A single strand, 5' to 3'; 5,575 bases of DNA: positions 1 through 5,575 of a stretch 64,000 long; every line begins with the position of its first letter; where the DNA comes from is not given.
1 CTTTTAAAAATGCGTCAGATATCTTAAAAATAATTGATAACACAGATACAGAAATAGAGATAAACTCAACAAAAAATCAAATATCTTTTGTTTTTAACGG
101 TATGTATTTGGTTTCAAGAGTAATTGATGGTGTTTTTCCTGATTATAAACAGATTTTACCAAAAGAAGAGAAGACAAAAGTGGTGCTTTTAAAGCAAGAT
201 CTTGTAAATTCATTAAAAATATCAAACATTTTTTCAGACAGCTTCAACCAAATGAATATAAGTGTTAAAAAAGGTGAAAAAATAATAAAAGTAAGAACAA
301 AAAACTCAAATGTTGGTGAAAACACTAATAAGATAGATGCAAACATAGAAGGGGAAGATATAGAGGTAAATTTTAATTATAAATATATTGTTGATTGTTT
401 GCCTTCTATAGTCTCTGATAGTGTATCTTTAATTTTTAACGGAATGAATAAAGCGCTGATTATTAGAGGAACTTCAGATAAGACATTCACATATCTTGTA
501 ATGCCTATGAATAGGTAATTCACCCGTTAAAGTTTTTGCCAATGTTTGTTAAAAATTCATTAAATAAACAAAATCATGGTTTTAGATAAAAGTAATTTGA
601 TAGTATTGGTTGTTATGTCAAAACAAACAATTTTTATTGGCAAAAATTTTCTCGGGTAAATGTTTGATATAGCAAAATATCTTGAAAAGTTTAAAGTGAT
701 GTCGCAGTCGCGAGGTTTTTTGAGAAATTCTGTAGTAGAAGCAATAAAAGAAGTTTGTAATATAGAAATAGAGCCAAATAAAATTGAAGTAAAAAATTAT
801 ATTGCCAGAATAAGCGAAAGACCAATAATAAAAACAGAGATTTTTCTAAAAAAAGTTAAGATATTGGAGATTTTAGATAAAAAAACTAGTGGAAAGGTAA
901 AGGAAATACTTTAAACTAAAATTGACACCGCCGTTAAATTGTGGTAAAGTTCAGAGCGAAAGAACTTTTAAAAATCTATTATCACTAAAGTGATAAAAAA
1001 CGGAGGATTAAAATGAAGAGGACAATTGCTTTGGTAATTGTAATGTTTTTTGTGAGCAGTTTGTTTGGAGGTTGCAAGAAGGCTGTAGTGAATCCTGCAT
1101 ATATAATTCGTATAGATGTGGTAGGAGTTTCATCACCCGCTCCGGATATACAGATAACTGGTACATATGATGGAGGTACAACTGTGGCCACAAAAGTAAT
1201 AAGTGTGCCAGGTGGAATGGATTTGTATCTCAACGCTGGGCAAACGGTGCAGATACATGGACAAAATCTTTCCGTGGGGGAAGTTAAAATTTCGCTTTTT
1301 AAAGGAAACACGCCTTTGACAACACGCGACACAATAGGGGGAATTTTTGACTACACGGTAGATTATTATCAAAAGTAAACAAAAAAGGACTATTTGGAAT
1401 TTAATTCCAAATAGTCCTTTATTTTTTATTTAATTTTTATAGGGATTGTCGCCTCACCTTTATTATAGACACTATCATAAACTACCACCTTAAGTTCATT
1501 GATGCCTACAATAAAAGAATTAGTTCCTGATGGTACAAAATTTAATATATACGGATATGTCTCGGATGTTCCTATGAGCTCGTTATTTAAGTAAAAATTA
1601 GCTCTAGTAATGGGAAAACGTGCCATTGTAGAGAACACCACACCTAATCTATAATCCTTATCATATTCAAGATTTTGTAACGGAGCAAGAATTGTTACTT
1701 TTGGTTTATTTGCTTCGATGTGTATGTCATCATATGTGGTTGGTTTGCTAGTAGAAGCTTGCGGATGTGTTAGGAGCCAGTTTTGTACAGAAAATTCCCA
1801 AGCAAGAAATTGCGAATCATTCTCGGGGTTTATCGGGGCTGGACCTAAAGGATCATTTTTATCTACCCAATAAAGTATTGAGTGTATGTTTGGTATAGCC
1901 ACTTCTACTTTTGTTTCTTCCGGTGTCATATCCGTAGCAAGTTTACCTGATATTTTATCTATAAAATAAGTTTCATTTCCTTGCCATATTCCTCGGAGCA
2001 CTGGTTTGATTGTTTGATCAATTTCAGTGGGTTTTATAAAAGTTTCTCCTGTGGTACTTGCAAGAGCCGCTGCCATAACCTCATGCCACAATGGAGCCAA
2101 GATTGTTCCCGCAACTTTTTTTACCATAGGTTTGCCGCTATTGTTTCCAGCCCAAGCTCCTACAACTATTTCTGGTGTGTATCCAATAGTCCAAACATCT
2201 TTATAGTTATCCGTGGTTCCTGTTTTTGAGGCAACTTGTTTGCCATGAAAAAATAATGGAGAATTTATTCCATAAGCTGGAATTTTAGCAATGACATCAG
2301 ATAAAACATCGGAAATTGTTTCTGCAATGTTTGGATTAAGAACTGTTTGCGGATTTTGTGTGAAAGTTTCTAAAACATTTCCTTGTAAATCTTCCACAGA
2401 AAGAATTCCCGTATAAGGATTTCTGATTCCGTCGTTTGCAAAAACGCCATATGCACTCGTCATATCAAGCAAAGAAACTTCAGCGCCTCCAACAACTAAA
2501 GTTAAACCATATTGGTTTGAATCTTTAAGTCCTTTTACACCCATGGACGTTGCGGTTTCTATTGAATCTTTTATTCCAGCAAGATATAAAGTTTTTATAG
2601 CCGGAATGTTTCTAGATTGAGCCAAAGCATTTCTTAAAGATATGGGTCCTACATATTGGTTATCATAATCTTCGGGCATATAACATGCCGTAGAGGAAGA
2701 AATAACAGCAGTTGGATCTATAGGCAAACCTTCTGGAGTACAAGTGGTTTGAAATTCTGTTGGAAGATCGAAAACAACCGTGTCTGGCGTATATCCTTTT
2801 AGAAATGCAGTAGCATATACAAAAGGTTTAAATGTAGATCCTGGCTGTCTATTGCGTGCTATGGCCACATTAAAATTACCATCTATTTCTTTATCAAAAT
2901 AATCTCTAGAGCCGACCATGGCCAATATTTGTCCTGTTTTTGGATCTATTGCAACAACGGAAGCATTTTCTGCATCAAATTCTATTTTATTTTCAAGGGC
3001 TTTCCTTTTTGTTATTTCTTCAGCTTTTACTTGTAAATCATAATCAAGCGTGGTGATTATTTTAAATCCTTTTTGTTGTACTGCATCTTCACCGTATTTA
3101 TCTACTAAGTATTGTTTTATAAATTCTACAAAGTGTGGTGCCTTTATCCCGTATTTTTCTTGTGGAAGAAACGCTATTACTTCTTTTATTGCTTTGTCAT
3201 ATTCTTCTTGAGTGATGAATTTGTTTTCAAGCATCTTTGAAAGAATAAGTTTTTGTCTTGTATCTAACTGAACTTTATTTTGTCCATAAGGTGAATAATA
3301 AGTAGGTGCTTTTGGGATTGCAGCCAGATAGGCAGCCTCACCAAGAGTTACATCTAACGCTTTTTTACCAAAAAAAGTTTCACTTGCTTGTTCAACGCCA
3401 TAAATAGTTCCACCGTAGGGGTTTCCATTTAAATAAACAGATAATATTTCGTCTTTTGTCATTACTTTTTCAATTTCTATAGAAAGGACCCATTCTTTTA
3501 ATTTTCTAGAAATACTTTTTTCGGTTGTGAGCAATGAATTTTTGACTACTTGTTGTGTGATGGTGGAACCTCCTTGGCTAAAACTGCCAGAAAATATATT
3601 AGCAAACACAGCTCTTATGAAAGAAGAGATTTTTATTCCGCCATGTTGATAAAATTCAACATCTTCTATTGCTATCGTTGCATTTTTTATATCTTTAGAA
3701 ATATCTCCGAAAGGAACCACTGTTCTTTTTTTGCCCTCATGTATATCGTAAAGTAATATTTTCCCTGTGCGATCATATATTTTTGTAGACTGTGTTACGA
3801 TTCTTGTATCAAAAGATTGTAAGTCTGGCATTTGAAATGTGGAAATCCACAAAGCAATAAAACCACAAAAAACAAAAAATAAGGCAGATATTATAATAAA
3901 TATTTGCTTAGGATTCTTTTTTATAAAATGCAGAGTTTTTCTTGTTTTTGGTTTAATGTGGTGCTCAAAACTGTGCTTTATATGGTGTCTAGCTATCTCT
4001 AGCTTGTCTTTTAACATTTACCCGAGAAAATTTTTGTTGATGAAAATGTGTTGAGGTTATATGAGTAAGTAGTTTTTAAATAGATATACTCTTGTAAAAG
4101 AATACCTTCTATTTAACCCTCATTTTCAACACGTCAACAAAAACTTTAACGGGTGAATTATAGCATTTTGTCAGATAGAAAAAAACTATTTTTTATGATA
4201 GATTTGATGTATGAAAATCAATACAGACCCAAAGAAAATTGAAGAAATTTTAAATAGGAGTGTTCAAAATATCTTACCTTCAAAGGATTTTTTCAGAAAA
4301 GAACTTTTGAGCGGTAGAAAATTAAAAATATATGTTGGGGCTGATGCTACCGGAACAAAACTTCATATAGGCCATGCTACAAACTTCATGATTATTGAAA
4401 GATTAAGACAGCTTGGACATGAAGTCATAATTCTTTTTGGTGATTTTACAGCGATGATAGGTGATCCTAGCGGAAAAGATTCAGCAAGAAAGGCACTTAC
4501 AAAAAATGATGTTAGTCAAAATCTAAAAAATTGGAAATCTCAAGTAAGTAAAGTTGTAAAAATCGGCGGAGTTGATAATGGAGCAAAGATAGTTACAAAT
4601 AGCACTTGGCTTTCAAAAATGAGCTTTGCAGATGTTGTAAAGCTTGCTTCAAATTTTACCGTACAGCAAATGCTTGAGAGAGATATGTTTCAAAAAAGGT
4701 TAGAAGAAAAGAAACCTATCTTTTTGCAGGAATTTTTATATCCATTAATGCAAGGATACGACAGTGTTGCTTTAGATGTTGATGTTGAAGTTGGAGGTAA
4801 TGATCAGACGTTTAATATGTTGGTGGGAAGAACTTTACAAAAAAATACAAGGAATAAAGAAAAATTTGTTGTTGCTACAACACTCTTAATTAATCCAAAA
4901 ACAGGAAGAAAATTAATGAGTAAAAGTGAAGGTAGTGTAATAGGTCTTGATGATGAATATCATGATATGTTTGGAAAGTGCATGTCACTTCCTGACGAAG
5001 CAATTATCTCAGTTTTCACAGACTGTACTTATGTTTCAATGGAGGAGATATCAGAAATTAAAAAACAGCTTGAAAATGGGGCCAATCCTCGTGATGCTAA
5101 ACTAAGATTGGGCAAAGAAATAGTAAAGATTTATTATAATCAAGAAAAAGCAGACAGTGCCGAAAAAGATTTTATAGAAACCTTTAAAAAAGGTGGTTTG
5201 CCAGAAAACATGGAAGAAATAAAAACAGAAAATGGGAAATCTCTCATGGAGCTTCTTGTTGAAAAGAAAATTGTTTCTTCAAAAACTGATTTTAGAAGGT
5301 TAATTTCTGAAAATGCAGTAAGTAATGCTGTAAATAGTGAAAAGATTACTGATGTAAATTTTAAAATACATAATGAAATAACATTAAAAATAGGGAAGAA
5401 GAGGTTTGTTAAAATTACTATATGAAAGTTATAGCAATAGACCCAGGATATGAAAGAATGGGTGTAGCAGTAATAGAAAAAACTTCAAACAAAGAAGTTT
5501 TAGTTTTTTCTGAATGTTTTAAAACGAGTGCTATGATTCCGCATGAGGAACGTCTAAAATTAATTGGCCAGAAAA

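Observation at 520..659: Family A leader elements: conserved termini, covarying inner stem, 3' arm ending at the start codon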

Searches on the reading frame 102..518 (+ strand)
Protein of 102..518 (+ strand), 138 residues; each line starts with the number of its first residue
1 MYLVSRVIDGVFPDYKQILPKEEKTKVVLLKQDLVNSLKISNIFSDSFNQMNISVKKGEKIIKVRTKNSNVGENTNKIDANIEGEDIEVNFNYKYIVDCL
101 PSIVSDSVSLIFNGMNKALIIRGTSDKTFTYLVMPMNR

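Call 8: search_protein_families(library=pfam, proteins=[window:102-518:+])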
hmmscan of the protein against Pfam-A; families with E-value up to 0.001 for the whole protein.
window:102-518:+ (138 aa): 1 family
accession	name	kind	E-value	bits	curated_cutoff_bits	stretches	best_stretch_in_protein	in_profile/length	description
PF02768.20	DNA_pol3_beta_3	-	5.7e-24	84.7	27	1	16-136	1-120/121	DNA polymerase III beta subunit, C-terminal domain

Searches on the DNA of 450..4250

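Call 35: search_rna_families(source=window, start=450, end=4250, threshold=evalue, max_evalue=5)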
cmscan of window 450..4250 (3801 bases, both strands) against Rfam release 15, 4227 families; matches with E-value up to 5: 8.
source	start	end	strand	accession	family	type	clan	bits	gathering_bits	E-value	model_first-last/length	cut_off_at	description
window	1372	1432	+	RF03598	MIR6024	Gene; miRNA;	-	27.8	72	0.0099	1-99/99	no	MIR6024 microRNA precursor family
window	4017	4157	+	RF03940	MIR9563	Gene; miRNA;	-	22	90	0.81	1-127/127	no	MIR9563 microRNA precursor family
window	1372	1434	-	RF02625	WsnRNA46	Gene; sRNA;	-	21.6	65.3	0.7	1-151/151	no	Wolbachia sRNA 46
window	1381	1423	-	RF03785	mir-974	Gene; miRNA;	-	21.4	90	1.1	22-69/91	no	mir-974 microRNA precursor family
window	1313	1424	+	RF01769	greA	Cis-reg; leader;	-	21.3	60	1.2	1-124/124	no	Enterobacteria greA leader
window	1384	1420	-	RF03762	MIR859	Gene; miRNA;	-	19.7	130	3.2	1-128/128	no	MIR859 microRNA precursor family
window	1384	1420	+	RF03762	MIR859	Gene; miRNA;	-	19.7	130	3.3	1-128/128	no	MIR859 microRNA precursor family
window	1382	1422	+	RF04156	MIR2670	Gene; miRNA;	-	16.1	117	4.5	1-200/200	no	MIR2670 microRNA precursor family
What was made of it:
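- On Curated structured RNA family (riboswitch, leader, ribozyme): Only chance miRNA-like hairpin hits at E up to 5 (call 35).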

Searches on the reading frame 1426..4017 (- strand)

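Call 8: search_protein_families(library=pfam, proteins=[window:1426-4017:-])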
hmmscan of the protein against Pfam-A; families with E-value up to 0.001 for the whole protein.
window:1426-4017:- (863 aa): 2 families
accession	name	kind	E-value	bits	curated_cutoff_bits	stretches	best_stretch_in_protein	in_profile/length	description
PF00912.28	Transgly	-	1.9e-57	194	27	1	90-262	6-177/178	Transglycosylase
PF00905.27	Transpeptidase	-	1.3e-22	80.8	22.1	1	353-616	2-267/299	Penicillin binding protein transpeptidase domain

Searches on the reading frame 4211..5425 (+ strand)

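Call 8: search_protein_families(library=pfam, proteins=[window:4211-5425:+])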
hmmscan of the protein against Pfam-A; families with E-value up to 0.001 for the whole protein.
window:4211-5425:+ (404 aa): 2 families
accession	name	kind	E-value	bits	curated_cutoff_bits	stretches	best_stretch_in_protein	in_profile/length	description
PF00579.31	tRNA-synt_1b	-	3.1e-63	214.3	21.1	1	35-326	3-292/292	tRNA synthetases class I (W and Y)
PF22421.1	SYY_C-terminal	-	7e-08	32.7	27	1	333-391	8-65/83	Tyrosine--tRNA ligase SYY-like C-terminal domain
